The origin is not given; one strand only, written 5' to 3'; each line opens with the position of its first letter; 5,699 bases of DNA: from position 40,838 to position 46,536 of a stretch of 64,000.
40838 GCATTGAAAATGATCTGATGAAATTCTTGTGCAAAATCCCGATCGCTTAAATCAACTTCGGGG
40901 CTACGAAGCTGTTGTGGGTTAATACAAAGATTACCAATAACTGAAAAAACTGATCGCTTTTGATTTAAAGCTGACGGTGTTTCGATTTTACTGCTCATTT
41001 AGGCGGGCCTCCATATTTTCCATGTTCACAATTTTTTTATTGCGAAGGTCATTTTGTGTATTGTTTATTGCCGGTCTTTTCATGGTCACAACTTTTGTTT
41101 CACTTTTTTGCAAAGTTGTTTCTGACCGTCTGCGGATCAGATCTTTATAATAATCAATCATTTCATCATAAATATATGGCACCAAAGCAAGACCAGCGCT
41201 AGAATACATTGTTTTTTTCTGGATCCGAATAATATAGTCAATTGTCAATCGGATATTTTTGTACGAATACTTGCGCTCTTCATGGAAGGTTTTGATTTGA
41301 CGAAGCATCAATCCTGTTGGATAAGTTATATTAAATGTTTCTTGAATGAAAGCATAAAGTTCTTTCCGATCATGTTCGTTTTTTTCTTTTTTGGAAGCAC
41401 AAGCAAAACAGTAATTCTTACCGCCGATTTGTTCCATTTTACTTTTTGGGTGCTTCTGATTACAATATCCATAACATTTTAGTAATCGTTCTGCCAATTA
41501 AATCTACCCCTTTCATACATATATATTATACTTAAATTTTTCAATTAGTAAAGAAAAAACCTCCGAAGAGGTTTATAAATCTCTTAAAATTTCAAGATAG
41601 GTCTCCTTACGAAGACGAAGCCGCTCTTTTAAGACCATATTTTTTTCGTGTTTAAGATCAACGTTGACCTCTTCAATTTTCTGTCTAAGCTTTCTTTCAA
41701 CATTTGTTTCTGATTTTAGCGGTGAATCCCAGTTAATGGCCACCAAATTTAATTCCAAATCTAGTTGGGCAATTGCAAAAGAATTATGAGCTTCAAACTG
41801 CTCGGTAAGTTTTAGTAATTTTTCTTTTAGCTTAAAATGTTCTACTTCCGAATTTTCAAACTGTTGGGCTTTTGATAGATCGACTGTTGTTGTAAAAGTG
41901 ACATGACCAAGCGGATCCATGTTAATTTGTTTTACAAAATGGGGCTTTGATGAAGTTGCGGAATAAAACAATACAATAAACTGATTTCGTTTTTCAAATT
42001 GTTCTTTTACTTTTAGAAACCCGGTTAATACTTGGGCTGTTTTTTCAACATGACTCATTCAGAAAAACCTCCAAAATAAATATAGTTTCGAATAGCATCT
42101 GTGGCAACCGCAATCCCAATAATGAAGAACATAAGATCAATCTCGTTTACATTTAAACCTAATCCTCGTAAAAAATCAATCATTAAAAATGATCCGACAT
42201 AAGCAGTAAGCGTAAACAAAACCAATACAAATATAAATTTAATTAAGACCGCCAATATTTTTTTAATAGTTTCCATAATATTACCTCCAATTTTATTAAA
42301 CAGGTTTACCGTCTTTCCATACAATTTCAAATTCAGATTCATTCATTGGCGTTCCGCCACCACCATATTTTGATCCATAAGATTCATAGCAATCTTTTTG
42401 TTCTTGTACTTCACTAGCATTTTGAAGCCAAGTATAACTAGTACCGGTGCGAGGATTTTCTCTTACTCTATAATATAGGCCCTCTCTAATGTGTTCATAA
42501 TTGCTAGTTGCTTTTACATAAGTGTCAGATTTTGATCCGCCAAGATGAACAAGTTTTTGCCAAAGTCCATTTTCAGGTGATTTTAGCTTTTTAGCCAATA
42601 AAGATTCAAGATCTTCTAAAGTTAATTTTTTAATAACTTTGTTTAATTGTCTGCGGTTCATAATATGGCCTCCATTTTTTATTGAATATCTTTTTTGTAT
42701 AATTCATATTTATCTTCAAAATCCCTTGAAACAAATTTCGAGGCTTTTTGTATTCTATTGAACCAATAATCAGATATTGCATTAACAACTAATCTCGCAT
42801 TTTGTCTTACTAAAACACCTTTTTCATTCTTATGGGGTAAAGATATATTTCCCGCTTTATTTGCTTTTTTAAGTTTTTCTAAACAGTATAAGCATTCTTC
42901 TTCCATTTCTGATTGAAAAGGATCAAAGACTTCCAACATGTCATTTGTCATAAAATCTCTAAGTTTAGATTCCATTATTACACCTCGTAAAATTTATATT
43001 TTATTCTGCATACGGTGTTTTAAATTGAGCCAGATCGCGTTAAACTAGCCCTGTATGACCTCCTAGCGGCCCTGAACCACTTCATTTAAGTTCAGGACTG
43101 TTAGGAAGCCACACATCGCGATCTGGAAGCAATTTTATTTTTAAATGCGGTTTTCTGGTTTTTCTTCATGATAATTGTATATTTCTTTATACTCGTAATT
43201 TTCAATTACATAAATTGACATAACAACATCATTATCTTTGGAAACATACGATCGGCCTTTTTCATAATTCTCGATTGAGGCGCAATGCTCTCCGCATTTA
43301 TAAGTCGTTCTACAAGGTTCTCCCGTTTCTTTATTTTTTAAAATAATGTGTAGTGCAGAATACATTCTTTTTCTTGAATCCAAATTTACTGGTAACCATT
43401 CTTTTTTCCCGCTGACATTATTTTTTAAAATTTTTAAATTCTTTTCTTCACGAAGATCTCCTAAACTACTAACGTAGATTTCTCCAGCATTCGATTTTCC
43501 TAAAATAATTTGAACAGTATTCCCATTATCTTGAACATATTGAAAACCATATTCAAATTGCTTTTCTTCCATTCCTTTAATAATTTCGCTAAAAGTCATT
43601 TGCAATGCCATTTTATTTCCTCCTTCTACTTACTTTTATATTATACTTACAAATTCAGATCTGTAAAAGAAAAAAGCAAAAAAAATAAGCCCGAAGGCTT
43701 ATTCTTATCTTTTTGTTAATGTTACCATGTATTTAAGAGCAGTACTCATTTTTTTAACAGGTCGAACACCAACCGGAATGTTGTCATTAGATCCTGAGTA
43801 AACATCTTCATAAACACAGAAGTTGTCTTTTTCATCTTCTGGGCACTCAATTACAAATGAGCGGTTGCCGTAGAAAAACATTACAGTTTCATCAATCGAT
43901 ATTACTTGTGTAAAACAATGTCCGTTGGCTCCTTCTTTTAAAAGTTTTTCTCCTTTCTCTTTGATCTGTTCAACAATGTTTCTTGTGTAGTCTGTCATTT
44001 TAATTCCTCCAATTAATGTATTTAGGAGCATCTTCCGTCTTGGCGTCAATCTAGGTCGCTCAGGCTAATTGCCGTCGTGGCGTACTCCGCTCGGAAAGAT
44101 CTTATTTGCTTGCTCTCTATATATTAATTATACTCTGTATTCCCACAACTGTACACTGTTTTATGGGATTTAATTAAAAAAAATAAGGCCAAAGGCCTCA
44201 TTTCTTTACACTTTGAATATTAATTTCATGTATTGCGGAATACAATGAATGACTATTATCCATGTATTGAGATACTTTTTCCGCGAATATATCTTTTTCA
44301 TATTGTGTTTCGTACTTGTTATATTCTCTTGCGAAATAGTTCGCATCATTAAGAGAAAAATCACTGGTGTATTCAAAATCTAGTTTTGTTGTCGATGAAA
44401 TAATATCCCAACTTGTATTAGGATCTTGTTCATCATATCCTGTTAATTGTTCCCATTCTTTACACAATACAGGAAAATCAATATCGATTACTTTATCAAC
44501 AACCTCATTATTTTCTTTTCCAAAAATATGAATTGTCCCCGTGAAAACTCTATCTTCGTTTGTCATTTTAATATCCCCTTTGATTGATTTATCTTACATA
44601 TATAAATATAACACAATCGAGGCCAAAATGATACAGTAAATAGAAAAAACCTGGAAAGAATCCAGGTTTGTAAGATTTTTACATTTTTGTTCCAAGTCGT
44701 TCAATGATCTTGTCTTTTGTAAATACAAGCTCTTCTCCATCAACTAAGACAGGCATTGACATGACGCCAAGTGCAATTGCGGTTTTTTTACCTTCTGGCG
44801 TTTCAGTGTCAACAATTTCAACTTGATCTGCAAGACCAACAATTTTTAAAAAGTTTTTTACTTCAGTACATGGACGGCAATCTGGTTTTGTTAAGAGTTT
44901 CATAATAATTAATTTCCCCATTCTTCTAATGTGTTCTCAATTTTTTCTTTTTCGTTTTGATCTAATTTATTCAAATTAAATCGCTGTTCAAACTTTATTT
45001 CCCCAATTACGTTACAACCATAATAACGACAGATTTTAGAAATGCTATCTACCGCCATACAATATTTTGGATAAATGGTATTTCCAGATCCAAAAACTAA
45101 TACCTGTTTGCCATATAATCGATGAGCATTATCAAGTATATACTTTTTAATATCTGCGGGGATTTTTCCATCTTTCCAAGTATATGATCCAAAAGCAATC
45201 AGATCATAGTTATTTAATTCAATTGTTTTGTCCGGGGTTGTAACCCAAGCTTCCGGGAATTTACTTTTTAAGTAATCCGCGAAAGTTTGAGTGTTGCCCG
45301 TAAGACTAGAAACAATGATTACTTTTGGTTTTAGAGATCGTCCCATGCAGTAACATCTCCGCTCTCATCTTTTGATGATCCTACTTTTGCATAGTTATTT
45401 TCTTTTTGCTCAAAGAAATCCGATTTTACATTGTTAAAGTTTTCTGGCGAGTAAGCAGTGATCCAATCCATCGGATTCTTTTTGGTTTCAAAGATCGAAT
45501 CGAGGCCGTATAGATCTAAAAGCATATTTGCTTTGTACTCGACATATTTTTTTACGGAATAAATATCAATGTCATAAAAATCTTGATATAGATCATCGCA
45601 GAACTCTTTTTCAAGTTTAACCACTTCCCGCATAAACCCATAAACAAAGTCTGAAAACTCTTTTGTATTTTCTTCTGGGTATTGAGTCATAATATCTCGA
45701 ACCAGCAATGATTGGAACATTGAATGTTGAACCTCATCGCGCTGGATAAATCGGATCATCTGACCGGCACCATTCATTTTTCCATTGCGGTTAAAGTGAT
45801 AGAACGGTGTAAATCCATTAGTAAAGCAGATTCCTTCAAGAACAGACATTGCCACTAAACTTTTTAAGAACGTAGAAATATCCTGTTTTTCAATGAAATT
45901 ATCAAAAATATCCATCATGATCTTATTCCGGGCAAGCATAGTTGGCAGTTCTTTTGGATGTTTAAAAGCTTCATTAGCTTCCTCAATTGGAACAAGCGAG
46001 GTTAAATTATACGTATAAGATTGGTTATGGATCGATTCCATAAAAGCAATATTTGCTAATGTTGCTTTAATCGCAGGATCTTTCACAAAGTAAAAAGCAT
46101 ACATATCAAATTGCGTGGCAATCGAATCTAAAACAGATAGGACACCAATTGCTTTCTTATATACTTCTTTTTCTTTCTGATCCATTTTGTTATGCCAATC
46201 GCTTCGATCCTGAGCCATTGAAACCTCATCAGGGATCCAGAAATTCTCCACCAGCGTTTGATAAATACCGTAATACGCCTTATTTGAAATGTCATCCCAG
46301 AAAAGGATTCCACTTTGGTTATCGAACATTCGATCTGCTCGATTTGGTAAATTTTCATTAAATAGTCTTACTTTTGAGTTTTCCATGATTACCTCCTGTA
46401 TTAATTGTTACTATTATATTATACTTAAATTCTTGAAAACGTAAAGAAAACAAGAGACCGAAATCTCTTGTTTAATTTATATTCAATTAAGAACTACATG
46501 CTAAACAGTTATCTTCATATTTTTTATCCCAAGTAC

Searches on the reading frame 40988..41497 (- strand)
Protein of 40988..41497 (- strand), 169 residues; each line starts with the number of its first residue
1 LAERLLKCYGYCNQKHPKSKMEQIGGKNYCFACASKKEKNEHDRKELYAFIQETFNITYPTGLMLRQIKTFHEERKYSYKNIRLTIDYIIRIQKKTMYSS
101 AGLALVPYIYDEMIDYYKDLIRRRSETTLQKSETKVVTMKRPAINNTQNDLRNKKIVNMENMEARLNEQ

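Call 78: search_protein_families(library=pfam, proteins=[window:40988-41497:-], max_evalue=0.001)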
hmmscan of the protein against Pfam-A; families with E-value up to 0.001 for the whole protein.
window:40988-41497:- (169 aa): 1 family
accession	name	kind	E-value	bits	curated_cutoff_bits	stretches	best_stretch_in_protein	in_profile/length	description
PF01258.23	zf-dskA_traR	-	0.00095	19.6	24.9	0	12-39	9-36/36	Prokaryotic dksA/traR C4-type zinc finger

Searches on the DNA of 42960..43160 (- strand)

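Call 130: search_rna_families(source=window, start=42960, end=43160, threshold=evalue, max_evalue=10)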
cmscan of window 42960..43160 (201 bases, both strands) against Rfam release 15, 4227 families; matches with E-value up to 10: 2.
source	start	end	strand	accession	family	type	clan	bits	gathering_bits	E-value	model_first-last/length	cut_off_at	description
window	43050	43119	-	RF03640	mir-3747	Gene; miRNA;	-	23.1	63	0.012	1-67/67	no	mir-3747 microRNA precursor family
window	43040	43127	-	RF00246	mir-135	Gene; miRNA;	-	13.1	59.2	4.9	1-88/88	no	mir-135 microRNA precursor family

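Call 131: search_dna_similar(query=window:43018-43142:-, collection=phages, mode=distant, max_evalue=1, max_rows=10)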
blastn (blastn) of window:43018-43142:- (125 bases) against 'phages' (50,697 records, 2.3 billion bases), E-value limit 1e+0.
No match.

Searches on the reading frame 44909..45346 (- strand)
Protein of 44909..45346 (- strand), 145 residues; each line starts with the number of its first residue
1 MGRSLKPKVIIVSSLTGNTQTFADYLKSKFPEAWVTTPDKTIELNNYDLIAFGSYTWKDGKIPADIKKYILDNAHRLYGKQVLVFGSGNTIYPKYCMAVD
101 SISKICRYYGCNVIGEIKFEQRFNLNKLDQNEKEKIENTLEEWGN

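Call 78: search_protein_families(library=pfam, proteins=[window:44909-45346:-], max_evalue=0.001)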
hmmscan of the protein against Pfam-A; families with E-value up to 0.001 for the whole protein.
window:44909-45346:- (145 aa): 4 families
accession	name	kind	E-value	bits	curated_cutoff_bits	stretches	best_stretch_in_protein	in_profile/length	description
PF00258.30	Flavodoxin_1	-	2.6e-14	54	25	1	10-143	1-143/143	Flavodoxin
PF07972.16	Flavodoxin_NdrI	-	2.7e-07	31.2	27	1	11-107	2-99/120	NrdI Flavodoxin like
PF12724.12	Flavodoxin_5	-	2.5e-05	25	27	1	9-87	1-83/145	Flavodoxin domain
PF12641.12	Flavodoxin_3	-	3.9e-05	23.9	27.5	1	10-87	2-76/160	Flavodoxin domain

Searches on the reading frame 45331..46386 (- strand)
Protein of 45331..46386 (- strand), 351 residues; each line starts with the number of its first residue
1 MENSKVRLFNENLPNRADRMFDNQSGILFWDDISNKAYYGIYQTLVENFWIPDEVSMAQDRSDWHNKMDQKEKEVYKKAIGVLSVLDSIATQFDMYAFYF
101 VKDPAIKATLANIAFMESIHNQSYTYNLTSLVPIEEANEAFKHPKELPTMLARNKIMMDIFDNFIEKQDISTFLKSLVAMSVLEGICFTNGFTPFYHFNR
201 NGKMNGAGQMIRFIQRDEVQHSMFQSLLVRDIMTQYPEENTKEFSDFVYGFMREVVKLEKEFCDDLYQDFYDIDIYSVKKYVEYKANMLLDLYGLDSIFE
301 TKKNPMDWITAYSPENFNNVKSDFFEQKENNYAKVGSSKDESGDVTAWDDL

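Call 78: search_protein_families(library=pfam, proteins=[window:45331-46386:-], max_evalue=0.001)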
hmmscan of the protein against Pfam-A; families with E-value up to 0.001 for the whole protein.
window:45331-46386:- (351 aa): 1 family
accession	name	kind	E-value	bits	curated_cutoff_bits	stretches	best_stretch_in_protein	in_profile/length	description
PF00268.27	Ribonuc_red_sm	-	2.8e-66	224.2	33.6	1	30-305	4-281/281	Ribonucleotide reductase, small chain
